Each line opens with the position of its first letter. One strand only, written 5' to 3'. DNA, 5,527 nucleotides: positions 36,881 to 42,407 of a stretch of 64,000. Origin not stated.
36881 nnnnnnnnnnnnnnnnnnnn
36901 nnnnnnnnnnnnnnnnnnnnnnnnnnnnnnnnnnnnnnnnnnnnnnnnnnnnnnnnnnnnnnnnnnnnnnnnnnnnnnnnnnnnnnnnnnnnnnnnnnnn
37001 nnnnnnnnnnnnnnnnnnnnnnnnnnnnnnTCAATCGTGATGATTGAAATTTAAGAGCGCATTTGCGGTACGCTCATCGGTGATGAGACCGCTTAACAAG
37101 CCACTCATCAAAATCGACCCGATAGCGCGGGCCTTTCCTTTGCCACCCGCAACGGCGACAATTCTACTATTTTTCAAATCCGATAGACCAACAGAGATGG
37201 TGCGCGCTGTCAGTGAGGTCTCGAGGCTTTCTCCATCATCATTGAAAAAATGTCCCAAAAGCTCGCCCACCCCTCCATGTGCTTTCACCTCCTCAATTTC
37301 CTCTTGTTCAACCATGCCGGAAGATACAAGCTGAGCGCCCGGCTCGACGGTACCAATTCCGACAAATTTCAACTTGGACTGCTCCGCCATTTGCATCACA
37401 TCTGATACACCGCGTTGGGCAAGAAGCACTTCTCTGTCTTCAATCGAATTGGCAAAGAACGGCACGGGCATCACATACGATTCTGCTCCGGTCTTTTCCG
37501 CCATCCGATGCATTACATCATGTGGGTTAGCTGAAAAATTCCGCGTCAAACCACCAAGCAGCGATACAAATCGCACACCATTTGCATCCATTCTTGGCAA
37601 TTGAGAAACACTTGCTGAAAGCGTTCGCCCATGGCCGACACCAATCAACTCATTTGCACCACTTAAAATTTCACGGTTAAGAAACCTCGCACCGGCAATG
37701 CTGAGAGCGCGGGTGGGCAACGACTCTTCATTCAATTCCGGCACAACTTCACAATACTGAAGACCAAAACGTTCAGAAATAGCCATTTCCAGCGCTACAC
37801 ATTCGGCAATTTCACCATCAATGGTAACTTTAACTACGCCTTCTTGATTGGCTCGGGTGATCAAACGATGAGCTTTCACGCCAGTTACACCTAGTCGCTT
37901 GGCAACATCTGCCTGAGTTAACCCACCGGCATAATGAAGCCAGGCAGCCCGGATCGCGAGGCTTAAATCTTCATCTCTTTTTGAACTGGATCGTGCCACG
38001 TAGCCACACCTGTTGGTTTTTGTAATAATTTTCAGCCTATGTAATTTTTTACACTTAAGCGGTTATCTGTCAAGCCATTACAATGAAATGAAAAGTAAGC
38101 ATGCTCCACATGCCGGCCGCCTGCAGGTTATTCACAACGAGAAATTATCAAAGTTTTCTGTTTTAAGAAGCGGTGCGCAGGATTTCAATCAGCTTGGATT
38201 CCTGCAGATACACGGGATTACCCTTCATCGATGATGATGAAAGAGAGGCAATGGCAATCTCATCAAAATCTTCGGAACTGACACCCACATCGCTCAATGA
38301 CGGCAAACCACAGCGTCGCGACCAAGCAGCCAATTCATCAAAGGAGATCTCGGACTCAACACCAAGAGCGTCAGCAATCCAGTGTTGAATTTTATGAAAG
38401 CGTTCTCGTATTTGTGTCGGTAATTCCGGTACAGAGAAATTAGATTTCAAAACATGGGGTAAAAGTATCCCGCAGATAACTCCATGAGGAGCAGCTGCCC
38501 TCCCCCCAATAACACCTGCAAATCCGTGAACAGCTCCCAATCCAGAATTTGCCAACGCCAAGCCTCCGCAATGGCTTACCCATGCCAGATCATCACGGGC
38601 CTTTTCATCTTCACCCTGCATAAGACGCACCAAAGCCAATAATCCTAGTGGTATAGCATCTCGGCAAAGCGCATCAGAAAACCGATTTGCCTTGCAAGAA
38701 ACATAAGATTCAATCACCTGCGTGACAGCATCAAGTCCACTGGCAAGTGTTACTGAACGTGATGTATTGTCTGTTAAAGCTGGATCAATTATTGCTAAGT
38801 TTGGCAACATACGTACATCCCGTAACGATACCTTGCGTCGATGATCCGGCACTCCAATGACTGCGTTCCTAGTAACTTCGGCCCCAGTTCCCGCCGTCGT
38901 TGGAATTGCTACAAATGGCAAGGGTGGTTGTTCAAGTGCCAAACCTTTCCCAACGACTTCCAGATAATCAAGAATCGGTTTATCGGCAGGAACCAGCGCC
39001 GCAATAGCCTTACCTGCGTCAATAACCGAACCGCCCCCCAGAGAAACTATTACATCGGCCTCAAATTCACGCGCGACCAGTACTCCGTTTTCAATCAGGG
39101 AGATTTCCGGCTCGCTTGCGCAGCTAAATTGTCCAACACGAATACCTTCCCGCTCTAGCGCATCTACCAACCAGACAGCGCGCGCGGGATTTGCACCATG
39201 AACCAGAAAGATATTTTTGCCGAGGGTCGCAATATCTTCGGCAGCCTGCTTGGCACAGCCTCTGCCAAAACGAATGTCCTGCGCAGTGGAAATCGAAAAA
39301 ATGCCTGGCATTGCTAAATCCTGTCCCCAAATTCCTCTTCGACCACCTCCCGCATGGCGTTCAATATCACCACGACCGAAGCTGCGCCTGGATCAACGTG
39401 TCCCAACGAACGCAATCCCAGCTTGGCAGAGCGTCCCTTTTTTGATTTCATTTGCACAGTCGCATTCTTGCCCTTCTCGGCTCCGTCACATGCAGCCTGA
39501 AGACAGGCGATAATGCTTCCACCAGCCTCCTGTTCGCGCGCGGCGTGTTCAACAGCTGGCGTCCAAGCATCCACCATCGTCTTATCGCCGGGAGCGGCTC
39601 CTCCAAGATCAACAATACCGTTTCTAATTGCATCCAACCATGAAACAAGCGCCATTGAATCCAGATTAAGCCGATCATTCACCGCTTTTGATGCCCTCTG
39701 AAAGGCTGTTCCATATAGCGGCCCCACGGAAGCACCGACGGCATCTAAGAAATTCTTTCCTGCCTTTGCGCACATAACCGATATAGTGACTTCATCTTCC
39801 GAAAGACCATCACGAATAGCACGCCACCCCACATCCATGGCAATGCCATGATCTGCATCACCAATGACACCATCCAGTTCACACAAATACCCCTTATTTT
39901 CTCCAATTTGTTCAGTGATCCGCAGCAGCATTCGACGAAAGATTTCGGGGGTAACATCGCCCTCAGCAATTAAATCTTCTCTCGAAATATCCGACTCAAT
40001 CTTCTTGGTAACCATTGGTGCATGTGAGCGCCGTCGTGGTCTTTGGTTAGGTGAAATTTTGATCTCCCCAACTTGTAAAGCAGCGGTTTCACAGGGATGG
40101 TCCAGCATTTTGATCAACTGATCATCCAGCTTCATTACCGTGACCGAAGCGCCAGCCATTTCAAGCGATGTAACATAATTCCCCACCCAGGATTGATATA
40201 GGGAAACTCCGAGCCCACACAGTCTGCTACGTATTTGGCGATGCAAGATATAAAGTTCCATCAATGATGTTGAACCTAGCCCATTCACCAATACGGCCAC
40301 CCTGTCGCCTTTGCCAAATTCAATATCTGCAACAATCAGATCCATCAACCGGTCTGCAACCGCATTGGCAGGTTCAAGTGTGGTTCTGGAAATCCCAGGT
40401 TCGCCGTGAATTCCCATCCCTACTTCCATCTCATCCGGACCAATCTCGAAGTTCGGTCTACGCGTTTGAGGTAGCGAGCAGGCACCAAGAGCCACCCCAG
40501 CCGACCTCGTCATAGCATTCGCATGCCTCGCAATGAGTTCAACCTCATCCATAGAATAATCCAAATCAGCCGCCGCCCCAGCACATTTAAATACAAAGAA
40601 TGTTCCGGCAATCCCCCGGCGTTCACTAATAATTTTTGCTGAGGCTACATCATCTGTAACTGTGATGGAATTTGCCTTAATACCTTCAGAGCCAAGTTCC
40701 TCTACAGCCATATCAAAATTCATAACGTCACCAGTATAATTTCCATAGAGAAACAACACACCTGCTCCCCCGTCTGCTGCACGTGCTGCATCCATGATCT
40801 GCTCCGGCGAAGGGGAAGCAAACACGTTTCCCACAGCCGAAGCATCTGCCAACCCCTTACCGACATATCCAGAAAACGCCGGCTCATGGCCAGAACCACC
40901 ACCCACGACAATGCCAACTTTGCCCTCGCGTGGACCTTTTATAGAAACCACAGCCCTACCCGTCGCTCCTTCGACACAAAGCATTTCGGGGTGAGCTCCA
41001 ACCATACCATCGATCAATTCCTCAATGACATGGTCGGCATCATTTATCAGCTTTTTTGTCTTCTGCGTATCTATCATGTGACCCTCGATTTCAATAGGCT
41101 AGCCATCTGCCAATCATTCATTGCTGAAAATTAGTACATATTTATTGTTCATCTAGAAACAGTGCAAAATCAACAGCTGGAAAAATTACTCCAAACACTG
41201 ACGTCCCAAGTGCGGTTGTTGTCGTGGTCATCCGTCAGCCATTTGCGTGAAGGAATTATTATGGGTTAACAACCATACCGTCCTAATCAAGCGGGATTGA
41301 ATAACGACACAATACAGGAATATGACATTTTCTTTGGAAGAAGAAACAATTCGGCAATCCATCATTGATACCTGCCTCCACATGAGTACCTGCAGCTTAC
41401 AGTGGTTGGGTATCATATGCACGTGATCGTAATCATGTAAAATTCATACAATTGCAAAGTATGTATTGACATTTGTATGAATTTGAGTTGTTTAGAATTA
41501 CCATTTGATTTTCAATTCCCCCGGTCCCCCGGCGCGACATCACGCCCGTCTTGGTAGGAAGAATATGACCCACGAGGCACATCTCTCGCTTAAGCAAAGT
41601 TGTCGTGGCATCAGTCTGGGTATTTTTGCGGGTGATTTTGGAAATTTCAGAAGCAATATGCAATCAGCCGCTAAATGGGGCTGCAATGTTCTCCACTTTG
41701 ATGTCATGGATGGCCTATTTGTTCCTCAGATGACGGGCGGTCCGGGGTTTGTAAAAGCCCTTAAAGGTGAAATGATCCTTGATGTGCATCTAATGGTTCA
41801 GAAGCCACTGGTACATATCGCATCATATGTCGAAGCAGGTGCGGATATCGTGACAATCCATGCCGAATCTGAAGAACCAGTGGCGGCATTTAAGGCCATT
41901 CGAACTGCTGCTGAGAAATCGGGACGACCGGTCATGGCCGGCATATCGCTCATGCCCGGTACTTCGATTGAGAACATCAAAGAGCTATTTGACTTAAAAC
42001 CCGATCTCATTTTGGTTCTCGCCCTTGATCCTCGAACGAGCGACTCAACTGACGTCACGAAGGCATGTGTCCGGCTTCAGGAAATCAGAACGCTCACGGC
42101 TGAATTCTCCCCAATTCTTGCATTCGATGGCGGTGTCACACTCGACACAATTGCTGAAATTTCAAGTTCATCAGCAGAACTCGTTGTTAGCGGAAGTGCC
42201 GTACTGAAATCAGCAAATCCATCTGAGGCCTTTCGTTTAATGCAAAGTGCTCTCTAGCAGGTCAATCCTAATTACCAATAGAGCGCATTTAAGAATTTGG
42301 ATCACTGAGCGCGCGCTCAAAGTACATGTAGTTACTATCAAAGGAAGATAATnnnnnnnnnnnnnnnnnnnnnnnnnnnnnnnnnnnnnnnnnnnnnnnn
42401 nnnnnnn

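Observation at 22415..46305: Two polyol loci share an eryC-tpiA module that has decayed reciprocally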

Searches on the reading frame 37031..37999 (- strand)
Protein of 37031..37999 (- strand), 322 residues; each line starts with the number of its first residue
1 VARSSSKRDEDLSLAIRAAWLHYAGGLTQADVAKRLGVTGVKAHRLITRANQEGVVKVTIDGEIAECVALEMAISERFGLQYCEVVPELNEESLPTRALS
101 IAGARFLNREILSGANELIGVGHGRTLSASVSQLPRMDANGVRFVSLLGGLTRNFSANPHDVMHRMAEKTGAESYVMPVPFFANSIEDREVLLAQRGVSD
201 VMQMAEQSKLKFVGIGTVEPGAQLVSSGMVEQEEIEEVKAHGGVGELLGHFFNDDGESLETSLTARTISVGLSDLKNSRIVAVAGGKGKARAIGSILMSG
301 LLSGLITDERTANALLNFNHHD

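Call 8: search_protein_families(library=pfam, proteins=[window:37031-37999:-])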
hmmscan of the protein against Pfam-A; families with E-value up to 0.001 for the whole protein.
window:37031-37999:- (322 aa): 2 families
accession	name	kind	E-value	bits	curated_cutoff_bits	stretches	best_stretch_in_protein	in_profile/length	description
PF04198.19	Sugar-bind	-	3.9e-73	246.3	27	1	64-317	3-257/257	Putative sugar-binding domain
PF12802.13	MarR_2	-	0.00032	21.2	27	0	20-61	13-55/61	MarR family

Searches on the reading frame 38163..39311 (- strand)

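Call 9: search_protein_families(library=pfam, proteins=[window:38163-39311:-])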
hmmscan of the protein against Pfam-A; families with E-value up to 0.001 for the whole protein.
window:38163-39311:- (382 aa): 3 families
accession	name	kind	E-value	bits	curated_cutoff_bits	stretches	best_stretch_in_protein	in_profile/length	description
PF00465.25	Fe-ADH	-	8.4e-43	146.3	31.3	1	11-177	2-168/168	Iron-containing alcohol dehydrogenase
PF25137.1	ADH_Fe_C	-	1.6e-28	100.1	27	1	188-381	1-193/194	Fe-containing alcohol dehydrogenase family, C-terminal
PF13685.12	Fe-ADH_2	-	2.6e-07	31.2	28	1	32-105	20-95/149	Iron-containing alcohol dehydrogenase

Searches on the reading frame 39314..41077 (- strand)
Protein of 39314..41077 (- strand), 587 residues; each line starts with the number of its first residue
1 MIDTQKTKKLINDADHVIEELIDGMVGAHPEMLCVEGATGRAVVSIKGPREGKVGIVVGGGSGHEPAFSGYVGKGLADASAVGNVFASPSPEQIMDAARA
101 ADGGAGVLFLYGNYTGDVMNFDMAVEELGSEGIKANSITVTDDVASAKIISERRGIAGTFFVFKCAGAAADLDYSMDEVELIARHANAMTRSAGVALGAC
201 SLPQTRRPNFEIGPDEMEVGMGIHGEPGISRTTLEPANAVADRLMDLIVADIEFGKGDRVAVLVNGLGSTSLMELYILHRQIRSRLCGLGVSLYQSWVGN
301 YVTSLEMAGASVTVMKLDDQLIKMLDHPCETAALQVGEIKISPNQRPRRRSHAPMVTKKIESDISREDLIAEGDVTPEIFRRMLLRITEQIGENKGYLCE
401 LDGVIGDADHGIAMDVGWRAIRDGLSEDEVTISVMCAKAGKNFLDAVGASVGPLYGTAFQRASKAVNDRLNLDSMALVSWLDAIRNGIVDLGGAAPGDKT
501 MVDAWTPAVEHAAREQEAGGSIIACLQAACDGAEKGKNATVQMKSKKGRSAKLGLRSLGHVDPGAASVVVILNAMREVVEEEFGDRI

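Call 9: search_protein_families(library=pfam, proteins=[window:39314-41077:-])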
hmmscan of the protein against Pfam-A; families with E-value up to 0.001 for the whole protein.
window:39314-41077:- (587 aa): 2 families
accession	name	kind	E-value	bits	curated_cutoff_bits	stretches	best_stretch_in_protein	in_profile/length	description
PF02733.22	Dak1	-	6.3e-117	390.4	31.4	1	23-333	1-313/313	Dak1 domain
PF02734.22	Dak2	-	2.3e-43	148.6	27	1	405-576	2-173/174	DAK2 domain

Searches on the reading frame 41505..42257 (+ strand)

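Call 9: search_protein_families(library=pfam, proteins=[window:41505-42257:+])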
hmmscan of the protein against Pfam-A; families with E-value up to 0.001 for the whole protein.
window:41505-42257:+ (250 aa): 2 families
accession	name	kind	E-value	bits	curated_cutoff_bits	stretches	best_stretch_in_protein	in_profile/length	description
PF00834.25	Ribul_P_3_epim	-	4.3e-36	124.6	21.1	1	37-233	3-197/198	Ribulose-phosphate 3 epimerase family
PF00215.30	OMPdecase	-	2.6e-05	24.7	27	1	109-244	75-219/221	Orotidine 5'-phosphate decarboxylase / HUMPS family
